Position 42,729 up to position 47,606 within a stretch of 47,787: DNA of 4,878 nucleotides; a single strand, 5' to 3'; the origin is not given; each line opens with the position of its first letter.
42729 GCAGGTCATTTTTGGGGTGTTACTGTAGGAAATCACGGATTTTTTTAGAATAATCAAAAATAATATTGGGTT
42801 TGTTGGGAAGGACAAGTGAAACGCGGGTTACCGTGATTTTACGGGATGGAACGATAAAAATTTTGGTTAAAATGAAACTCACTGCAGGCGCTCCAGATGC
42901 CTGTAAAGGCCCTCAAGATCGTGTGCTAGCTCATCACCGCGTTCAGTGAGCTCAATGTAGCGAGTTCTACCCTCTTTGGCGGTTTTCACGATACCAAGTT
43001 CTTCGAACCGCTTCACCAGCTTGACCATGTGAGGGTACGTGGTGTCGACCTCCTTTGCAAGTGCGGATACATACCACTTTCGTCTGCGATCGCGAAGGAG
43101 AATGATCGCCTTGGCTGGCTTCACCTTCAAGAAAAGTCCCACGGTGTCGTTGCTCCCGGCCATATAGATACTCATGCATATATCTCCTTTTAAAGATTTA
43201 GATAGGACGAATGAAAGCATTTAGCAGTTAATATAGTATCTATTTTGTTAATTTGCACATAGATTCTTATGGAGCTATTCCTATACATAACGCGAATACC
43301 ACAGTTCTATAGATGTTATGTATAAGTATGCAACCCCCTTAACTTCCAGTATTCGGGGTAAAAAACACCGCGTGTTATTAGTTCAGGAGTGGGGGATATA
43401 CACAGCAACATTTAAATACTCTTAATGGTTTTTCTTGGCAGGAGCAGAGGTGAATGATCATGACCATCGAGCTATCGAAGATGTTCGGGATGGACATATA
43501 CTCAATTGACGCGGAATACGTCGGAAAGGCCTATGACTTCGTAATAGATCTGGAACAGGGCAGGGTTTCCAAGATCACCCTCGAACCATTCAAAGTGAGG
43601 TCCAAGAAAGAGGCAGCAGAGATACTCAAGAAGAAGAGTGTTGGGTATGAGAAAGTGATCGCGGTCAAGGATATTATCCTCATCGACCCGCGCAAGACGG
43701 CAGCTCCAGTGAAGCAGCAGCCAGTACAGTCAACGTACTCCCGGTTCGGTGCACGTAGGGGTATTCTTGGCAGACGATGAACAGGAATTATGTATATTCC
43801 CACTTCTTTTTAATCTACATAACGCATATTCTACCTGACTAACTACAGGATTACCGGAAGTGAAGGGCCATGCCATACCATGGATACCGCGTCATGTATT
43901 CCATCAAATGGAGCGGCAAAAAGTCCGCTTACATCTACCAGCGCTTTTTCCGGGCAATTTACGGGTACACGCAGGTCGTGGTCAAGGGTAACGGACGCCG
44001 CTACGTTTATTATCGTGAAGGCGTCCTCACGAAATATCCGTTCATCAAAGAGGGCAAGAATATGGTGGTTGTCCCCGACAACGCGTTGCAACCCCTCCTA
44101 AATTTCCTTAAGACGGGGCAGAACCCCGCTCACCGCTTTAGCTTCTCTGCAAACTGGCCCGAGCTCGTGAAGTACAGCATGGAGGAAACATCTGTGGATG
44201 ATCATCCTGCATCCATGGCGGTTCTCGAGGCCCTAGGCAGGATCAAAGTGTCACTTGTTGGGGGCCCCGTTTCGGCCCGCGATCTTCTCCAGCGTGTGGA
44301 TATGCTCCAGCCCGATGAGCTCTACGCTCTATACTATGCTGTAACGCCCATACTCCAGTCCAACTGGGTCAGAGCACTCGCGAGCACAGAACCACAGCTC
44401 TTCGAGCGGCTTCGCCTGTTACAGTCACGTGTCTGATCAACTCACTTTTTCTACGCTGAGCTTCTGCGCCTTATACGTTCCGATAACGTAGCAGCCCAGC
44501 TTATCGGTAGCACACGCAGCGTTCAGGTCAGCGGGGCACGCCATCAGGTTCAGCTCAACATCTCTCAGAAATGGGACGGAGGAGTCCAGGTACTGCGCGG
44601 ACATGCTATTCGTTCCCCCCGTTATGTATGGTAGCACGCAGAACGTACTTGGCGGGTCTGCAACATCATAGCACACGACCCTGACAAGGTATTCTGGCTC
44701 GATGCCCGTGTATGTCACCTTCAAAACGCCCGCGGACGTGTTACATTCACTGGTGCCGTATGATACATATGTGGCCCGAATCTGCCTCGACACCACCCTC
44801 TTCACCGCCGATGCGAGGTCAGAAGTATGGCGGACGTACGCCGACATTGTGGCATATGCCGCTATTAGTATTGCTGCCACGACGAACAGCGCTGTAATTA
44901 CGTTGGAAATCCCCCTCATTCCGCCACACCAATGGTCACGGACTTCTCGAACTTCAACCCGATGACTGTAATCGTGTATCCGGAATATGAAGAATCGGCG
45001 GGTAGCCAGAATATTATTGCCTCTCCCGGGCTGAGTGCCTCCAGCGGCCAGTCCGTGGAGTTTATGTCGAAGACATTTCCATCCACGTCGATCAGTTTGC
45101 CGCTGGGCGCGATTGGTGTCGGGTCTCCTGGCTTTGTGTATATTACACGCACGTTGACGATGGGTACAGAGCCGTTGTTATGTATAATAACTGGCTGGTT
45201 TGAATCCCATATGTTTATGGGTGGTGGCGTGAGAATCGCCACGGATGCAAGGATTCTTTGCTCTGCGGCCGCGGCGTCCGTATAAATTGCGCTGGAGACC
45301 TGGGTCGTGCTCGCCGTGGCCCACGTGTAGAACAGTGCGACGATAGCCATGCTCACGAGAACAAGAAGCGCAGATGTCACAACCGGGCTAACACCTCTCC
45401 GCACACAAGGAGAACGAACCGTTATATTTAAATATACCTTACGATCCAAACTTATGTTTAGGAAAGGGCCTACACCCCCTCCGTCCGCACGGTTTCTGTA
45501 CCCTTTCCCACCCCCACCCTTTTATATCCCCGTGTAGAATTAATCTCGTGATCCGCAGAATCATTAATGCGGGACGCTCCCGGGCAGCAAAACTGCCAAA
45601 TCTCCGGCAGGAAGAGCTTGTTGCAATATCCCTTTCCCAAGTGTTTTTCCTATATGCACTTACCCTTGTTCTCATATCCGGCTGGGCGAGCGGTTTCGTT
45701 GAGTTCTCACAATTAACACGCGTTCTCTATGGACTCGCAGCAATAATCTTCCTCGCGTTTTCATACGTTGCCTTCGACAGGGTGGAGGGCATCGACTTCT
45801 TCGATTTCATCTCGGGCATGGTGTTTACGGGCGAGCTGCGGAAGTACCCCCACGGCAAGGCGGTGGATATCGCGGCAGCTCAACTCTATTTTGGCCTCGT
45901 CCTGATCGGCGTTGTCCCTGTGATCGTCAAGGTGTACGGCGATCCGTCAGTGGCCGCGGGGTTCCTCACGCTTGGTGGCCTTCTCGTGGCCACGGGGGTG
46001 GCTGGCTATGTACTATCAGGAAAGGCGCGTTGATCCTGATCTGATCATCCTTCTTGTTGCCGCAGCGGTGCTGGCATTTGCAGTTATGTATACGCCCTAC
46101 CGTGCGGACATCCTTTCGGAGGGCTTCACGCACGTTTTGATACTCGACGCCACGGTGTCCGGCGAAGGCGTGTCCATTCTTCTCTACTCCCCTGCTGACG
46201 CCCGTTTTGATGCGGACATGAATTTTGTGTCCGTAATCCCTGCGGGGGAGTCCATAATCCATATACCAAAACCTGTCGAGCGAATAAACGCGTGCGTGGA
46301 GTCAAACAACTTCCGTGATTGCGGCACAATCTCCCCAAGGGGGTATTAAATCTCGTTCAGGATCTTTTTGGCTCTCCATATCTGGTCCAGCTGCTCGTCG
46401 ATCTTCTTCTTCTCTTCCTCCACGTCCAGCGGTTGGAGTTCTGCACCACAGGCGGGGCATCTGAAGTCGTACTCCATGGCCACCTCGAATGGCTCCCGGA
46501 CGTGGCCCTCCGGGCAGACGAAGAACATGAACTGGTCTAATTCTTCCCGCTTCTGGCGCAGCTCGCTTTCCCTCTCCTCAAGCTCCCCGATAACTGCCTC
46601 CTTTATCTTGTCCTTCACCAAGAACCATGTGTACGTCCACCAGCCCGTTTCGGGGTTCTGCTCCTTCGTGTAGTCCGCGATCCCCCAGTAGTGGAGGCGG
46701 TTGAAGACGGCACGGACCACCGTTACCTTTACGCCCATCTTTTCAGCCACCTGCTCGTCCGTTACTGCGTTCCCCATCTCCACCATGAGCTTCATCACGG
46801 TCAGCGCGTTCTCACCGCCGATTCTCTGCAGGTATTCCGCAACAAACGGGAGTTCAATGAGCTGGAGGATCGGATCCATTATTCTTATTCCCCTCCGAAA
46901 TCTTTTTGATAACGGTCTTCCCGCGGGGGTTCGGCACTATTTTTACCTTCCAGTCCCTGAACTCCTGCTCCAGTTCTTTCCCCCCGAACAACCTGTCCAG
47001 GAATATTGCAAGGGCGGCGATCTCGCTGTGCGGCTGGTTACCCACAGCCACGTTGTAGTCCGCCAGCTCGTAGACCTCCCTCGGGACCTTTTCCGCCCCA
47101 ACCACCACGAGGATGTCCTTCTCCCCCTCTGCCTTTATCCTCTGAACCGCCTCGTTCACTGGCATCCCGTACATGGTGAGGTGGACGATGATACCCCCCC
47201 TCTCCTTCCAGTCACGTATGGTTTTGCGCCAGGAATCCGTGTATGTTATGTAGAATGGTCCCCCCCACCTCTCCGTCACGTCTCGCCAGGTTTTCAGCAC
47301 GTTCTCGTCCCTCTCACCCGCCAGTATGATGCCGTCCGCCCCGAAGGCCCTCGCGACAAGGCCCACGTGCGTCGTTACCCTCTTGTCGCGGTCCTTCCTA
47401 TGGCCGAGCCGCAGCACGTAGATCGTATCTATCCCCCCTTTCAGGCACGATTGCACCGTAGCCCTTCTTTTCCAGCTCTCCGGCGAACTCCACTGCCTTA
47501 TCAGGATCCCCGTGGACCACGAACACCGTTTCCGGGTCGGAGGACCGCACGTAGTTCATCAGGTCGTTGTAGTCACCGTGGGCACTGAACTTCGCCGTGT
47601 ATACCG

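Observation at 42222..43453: Very AT-rich, largely gene-free locus: candidate replication origin or dedicated regulatory/ncRNA hub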

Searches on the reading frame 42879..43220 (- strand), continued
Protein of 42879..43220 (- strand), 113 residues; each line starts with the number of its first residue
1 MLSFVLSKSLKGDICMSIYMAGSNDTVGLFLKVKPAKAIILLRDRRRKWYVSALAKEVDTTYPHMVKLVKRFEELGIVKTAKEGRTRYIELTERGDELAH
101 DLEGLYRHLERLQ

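Call 41: search_protein_families(library=ncbifam, proteins=[window:42879-43163:-], max_evalue=0.01)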
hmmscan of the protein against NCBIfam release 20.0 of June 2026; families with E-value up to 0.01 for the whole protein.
window:42879-43163:- (94 aa): 5 families
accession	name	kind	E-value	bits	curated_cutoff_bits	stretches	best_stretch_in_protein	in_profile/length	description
NF033788.1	HTH_metalloreg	subfamily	0.00055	19.7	55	1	26-74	23-70/77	metalloregulator ArsR/SmtB family transcription factor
NF040642.1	sulf_sens_BigR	equivalog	0.0012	18.9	155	1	15-75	19-79/95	sulfite-sensing transcriptional repressor BigR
NF045593.1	bilirub_TF_BilQ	equivalog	0.0012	18.6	125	1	32-89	47-107/135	bilirubin utilization transcriptional regulator BilQ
TIGR02337.1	HpaR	equivalog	0.0027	17.5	121.2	1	31-85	44-101/130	homoprotocatechuate degradation operon regulator HpaR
NF050184.1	VpaChn25_0724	subfamily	0.0094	16.1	65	0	42-81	36-75/88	VpaChn25_0724 family phage protein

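Call 81: predict_structure(alignment_id=A2)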
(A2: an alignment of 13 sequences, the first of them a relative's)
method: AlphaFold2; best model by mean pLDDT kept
length: 113 residues; sequences in the alignment: 13
mean_pLDDT: 79.2   pTM: 0.67
mean pLDDT of the five models: 79.2, 78.5, 75.5, 75.2, 54.5
residues with pLDDT >= 90: 59; 70-90: 28; 50-70: 3; < 50: 23
segments of 3 or more residues with pLDDT < 50: 1-23
pLDDT, mean of each block of 10 residues (from residue 1): 39 41 63 90 86 93 94 94 89 94 89 80
secondary structure, 60 per line:
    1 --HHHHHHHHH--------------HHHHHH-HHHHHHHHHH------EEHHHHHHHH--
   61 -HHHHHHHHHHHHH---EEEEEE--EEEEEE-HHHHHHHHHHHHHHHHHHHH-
elements in order: H3-11 H26-31 H33-42 H51-58 H62-74 E78-83 E86-91 H93-112

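Call 84: fold_search(model_id=the predicted structure, library=pdb)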
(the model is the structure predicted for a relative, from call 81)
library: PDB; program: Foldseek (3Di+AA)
matches with E <= 10: 1734; with E <= 0.001: 108
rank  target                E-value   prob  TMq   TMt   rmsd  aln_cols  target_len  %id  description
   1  3eco_A                1.7e-05  1.00  0.65  0.55   1.7        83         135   17  Crystal structure of MepR, a transcription regulator of the Staphylococcus aureus multidrug efflux pump MepA (released 2009-02-10)
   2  2qvo                  2.6e-05  1.00  0.65  0.84   2.6        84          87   24  Crystal structure of AF1382 from Archaeoglobus fulgidus (released 2007-09-04)
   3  3ov8                  3.6e-05  1.00  0.68  0.84   3.7        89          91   24  Crystal structure of AF1382 from Archaeoglobus fulgidus, High resolution (released 2011-11-16)
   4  5yhz                  4.3e-05  1.00  0.61  0.48   8.3       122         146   17  Structure of Lactococcus lactis ZitR, E41A mutant (released 2017-12-06)
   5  3o3k                  4.6e-05  1.00  0.68  0.84   3.8        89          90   24  Crystal structure of AF1382 from Archaeoglobus fulgidus (released 2010-08-04)
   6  6fi9_A                5.2e-05  1.00  0.57  0.46   7.1       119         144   15  Crystal Structure of a zinc-responsive MarR family member, Lactococcus lactis ZitR (released 2019-02-20)
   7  4l9t_B                6.2e-05  1.00  0.62  0.51   2.7        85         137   16  Crystal structure of MepR F27L mutant from multidrug resistant S. aureus clinical isolate (released 2013-09-11)
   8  5jls                  6.6e-05  1.00  0.65  0.55   5.1       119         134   16  Crystal Structure of Adhesin competence repressor (AdcR) from Streptococcus pyogenes (C-terminally His tagged) (released 2017-05-03)
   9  4yif_B                7.5e-05  1.00  0.59  0.49   6.8       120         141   19  Crystal structure of Rv0880 (released 2015-06-10)
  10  3tgn_B                8.4e-05  1.00  0.58  0.47   7.1       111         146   17  Crystal Structure of the zinc-dependent MarR Family Transcriptional Regulator AdcR in the Zn(II)-bound State (released 2011-11-30)
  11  5jlu                  9.0e-05  1.00  0.61  0.51   4.8       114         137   19  Crystal Structure of Adhesin competence repressor (AdcR) from Streptococcus pyogenes (released 2017-05-03)
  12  2fbi                  9.6e-05  1.00  0.64  0.55   5.8       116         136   20  The crystal structure of transcriptional regulator PA4135 (released 2005-12-20)
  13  4lll_M                1.0e-04  1.00  0.64  0.59   6.1       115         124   15  Crystal structure of S. aureus MepR-DNA complex (released 2014-05-14)
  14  1r23_A                1.0e-04  1.00  0.59  0.64  12.2       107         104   15  Crystal structure of the cyanobacterial metallothionein repressor SmtB in the Zn1-form (one Zn(II) per dimer) (released 2004-05-18)
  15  7dvu                  1.1e-04  1.00  0.63  0.51   1.7        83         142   19  Crystal structure of heme sensor protein PefR in complex with heme and cyanide (released 2021-09-29)
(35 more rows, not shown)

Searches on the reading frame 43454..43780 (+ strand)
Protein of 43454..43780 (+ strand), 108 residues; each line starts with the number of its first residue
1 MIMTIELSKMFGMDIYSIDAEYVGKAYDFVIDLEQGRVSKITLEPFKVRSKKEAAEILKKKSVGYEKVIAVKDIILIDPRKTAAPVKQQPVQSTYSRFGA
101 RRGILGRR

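Call 8: search_protein_families(library=pfam, proteins=[window:43454-43780:+], max_evalue=0.01)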
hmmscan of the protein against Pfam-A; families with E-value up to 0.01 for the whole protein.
window:43454-43780:+ (108 aa): 1 family
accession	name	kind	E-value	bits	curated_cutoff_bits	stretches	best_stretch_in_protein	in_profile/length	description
PF05239.21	PRC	-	8.2e-09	35.8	21.2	1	5-81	4-75/78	PRC-barrel domain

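Call 41: search_protein_families(library=ncbifam, proteins=[window:43460-43780:+], max_evalue=0.01)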
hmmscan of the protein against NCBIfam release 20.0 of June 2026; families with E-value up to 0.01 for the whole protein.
window:43460-43780:+ (106 aa): 0 families

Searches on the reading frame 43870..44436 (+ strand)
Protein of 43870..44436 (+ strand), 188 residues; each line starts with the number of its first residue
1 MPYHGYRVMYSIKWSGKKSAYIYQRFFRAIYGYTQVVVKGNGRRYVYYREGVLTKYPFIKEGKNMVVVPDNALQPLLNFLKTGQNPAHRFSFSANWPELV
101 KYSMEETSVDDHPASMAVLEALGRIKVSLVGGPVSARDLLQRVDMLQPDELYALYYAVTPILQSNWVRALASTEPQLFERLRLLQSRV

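Call 8: search_protein_families(library=pfam, proteins=[window:43870-44436:+], max_evalue=0.01)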
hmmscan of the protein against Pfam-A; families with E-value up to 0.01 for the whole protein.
window:43870-44436:+ (188 aa): 0 families

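Call 41: search_protein_families(library=ncbifam, proteins=[window:43870-44436:+], max_evalue=0.01)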
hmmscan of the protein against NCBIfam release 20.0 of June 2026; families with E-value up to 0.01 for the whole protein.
window:43870-44436:+ (188 aa): 0 families

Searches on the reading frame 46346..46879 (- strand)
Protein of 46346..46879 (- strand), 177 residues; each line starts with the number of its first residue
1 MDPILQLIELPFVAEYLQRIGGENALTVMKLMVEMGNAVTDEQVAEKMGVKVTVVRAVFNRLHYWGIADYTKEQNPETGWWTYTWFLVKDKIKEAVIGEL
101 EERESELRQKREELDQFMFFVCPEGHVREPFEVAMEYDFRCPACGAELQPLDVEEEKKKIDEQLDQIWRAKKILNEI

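Call 9: search_protein_families(library=pfam, proteins=[window:46346-46879:-], max_evalue=0.001)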
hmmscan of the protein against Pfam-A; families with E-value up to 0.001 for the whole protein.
window:46346-46879:- (177 aa): 1 family
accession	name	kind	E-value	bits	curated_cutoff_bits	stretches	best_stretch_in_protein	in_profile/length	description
PF02002.24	TFIIE_alpha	-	7.9e-16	58.3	22.9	1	13-112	3-101/105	TFIIE alpha subunit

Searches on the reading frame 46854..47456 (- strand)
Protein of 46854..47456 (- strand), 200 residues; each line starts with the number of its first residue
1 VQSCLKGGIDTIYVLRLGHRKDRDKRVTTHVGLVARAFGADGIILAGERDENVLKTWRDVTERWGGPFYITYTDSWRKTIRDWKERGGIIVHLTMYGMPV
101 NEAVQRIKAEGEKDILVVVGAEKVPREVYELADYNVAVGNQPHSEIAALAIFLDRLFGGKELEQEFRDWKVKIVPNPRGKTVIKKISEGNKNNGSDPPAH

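Call 64: find_encoding_contigs(protein=window:46854-47456:-, flank=10000, max_places=3)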
Protein window:46854-47456:- (200 aa): 16 contigs read that carry it; 3 places shown.
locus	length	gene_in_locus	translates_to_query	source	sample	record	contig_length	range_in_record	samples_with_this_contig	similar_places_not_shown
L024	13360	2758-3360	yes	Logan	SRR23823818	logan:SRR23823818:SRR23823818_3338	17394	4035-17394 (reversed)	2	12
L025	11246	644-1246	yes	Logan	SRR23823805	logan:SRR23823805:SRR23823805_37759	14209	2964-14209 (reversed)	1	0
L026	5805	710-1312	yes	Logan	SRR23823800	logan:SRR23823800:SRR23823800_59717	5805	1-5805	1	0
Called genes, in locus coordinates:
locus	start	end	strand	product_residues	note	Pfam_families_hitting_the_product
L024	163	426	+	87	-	PF05239:PRC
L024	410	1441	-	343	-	PF05833:NFACT_N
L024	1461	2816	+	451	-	PF23023:Anti-Pycsar_Apyc1, PF00753:Lactamase_B, PF16661:Lactamase_B_6, PF12706:Lactamase_B_2, PF10996:Beta-Casp, PF07521:RMMBL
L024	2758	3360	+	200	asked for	PF01994:Trm56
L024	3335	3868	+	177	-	PF02002:TFIIE_alpha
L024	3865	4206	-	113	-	-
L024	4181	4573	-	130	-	-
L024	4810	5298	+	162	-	-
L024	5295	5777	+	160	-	-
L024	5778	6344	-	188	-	-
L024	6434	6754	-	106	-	PF05239:PRC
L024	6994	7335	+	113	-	-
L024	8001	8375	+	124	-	-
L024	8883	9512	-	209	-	-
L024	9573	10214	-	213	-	-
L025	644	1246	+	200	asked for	PF01994:Trm56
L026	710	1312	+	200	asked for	PF01994:Trm56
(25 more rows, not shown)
